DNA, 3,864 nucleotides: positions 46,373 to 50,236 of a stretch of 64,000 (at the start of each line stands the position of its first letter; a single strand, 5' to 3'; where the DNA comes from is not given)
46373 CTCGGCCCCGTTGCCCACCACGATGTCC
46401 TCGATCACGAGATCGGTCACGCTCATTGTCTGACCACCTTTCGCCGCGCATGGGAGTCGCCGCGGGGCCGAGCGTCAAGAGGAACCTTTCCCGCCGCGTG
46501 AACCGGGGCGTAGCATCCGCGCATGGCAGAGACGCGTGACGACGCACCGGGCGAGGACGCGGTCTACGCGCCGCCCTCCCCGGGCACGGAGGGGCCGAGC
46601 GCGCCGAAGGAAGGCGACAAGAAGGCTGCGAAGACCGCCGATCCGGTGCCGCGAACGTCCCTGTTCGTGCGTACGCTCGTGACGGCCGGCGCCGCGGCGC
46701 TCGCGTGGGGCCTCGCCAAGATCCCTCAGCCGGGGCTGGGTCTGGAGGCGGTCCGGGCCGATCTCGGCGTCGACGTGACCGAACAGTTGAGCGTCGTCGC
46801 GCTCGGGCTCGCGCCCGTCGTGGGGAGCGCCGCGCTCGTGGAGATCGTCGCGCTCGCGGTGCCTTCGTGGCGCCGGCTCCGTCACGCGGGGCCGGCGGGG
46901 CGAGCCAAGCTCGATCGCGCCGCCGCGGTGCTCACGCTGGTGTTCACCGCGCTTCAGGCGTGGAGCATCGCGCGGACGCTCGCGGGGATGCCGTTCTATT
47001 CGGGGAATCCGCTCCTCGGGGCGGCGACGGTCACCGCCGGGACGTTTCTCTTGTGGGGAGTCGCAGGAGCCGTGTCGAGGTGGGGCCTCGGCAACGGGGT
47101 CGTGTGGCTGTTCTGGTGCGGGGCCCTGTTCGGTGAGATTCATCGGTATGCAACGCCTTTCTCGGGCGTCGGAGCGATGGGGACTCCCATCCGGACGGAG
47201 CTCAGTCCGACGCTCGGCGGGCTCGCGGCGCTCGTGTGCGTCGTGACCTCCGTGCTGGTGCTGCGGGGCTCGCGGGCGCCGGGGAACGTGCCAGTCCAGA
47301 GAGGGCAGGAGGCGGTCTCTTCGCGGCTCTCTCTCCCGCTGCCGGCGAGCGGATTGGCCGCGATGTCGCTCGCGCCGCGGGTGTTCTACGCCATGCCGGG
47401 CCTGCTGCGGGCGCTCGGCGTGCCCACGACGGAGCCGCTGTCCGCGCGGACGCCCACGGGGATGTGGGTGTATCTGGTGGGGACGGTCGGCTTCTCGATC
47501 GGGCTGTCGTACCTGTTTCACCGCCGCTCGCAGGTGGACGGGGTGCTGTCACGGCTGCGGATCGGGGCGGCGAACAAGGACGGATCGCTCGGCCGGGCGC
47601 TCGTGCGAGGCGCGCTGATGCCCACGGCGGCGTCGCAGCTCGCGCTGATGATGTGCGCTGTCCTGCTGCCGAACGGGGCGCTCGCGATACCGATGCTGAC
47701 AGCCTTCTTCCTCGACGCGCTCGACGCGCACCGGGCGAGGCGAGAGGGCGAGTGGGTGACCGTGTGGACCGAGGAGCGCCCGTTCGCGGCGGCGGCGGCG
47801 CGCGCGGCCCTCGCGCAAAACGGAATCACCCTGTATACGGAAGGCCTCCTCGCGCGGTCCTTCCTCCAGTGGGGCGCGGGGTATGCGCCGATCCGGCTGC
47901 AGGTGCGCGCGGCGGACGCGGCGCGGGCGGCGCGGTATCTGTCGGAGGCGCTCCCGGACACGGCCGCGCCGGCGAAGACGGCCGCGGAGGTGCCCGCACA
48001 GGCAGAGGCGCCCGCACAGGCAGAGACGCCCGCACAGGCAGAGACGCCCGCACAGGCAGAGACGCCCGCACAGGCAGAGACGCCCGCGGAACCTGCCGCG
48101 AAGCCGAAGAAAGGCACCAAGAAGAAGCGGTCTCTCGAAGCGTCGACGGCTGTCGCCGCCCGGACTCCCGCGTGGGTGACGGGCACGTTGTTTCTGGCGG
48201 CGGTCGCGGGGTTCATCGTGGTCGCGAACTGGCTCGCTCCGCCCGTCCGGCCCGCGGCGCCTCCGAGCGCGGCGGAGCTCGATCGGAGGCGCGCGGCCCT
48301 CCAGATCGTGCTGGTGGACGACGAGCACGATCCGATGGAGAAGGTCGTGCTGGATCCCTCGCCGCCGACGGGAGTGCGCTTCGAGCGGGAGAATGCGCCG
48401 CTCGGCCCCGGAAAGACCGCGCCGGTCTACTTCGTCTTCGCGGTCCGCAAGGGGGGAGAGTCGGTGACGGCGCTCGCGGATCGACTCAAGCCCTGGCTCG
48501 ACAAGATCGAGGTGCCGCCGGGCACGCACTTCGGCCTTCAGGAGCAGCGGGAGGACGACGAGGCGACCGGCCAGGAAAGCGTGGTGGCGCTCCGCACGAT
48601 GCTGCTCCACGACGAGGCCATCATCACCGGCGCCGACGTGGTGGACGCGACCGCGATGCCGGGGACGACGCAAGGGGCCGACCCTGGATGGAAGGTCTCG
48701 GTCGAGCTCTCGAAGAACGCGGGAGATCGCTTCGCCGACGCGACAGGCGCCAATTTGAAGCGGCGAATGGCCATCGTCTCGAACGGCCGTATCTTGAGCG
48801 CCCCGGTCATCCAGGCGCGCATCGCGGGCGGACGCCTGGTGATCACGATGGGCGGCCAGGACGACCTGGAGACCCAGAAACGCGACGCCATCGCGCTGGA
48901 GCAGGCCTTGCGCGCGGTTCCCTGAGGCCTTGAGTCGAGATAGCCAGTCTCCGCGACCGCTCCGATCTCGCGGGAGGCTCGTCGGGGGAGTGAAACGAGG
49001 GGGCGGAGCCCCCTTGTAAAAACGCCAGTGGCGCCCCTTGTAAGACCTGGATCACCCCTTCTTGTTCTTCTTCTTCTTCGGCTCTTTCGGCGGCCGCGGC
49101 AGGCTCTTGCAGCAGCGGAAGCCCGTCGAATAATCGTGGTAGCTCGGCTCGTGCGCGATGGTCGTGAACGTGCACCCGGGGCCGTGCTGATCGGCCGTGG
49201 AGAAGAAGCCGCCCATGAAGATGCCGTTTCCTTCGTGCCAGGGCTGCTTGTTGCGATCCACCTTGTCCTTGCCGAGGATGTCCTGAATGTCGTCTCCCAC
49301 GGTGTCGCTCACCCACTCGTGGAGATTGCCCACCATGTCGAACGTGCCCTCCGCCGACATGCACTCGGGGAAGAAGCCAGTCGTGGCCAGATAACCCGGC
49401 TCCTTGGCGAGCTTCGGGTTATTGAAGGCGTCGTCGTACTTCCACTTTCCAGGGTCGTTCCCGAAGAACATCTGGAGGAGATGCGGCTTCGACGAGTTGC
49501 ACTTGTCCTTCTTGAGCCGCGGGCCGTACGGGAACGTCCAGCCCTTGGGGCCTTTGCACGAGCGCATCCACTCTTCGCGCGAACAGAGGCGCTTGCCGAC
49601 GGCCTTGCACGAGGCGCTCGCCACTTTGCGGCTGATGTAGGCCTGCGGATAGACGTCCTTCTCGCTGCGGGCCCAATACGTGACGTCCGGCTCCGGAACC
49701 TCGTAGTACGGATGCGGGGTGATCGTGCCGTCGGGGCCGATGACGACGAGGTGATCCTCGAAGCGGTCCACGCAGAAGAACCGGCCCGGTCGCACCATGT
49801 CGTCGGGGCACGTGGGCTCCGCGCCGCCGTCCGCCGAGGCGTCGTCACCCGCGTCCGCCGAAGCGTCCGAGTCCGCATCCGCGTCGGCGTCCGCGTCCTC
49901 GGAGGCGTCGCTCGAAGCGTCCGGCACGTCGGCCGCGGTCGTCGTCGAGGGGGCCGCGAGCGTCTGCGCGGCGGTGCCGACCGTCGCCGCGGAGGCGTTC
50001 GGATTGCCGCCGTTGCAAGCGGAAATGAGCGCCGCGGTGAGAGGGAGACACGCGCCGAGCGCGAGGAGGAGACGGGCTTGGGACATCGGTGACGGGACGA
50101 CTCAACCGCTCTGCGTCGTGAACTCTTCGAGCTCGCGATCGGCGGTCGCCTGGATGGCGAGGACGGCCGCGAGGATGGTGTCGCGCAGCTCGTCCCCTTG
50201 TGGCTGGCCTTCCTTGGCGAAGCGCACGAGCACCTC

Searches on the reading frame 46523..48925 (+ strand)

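Call 48: search_protein_families(library=pfam, proteins=[window:46523-48925:+], max_evalue=0.001)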
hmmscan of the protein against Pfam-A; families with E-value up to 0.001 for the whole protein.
window:46523-48925:+ (800 aa): 2 families
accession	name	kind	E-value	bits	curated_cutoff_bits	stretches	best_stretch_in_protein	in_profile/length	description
PF00344.25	SecY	-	1.5e-18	67.6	32.2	1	90-326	1-222/306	SecY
PF22599.2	SecDF_P1_head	-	4.2e-18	65.8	27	1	691-781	11-96/114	SecDF, P1 head subdomain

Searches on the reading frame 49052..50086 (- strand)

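Call 48: search_protein_families(library=pfam, proteins=[window:49052-50086:-], max_evalue=0.001)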
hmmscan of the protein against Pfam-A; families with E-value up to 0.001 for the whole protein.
window:49052-50086:- (344 aa): 1 family
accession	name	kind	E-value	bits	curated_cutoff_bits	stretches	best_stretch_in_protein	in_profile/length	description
PF03781.23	FGE-sulfatase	-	2.4e-13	50.8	23.3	1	132-326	77-254/255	Sulfatase-modifying factor enzyme 1-like domain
